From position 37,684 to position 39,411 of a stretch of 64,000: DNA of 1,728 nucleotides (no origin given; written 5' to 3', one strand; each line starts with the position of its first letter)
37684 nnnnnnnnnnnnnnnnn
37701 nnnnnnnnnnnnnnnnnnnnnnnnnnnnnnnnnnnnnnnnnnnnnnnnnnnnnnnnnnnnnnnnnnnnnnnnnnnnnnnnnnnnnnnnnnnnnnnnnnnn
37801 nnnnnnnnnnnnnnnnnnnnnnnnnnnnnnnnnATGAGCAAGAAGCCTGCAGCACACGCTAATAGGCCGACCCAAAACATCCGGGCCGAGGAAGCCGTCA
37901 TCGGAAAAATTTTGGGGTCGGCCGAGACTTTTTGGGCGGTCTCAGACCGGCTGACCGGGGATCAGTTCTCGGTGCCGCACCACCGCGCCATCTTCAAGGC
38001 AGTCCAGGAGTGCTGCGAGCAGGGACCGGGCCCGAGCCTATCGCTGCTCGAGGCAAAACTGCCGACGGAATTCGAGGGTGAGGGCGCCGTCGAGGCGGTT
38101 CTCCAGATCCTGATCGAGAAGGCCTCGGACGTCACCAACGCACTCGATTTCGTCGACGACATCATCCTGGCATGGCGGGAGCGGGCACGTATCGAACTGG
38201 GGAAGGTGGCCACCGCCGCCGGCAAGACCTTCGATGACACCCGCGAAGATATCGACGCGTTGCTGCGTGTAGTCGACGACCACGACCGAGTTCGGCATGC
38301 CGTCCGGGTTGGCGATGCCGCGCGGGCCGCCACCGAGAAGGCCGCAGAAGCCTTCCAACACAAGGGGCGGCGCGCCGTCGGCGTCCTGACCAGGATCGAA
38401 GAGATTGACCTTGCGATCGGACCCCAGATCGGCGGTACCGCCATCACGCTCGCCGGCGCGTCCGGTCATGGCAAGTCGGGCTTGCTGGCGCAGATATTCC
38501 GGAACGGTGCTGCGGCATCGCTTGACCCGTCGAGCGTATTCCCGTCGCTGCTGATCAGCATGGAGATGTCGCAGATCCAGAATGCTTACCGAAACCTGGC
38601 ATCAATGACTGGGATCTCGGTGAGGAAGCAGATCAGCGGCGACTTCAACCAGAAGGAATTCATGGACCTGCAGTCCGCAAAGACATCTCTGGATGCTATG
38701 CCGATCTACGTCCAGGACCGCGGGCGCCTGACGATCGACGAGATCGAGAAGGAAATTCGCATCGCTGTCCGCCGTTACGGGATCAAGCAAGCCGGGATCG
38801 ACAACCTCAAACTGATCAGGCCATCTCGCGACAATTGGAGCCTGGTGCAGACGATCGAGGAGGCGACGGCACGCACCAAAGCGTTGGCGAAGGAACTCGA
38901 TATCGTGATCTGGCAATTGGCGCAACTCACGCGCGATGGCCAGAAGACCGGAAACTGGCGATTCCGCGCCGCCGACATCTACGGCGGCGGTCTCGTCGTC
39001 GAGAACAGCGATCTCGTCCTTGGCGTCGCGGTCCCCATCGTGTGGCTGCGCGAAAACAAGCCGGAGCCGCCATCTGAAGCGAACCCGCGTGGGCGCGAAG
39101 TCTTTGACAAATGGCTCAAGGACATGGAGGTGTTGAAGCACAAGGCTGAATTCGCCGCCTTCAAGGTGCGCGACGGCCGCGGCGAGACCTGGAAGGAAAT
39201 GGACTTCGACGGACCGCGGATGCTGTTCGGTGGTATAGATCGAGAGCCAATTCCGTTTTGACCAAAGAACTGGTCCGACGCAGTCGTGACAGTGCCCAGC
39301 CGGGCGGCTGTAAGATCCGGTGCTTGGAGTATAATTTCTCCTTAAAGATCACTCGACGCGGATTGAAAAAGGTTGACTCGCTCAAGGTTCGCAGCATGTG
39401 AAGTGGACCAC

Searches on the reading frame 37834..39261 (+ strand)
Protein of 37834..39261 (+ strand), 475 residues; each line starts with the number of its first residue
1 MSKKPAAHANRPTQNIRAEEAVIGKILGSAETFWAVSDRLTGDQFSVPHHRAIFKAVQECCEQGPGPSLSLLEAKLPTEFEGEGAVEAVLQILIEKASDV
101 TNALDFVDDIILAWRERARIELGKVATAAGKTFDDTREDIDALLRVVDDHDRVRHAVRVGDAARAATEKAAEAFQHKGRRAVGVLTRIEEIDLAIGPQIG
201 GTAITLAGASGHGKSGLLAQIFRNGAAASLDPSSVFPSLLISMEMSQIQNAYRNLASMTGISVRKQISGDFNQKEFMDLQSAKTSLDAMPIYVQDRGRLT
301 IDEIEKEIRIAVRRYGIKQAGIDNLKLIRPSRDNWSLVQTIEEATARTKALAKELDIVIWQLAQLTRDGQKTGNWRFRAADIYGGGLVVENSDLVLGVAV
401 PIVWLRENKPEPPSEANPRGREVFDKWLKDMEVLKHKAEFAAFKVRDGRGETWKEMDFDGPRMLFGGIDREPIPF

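Call 9: search_protein_families(library=phrogs, proteins=[window:37834-39261:+], max_evalue=0.00001)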
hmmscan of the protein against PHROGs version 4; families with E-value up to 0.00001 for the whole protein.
window:37834-39261:+ (475 aa): 4 families
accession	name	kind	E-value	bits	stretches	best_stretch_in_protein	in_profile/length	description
phrog_19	-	DNA, RNA and nucleotide metabolism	1.2e-54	187.3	1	10-469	155-582/621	DnaB-like replicative helicase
phrog_243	-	DNA, RNA and nucleotide metabolism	1.2e-17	64.8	1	204-401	38-225/273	DnaB-like replicative helicase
phrog_239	-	DNA, RNA and nucleotide metabolism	9.8e-16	58.8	1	141-398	302-553/801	DNA primase/helicase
phrog_11530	-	unknown function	3.5e-07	31.2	1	288-396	3-111/184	-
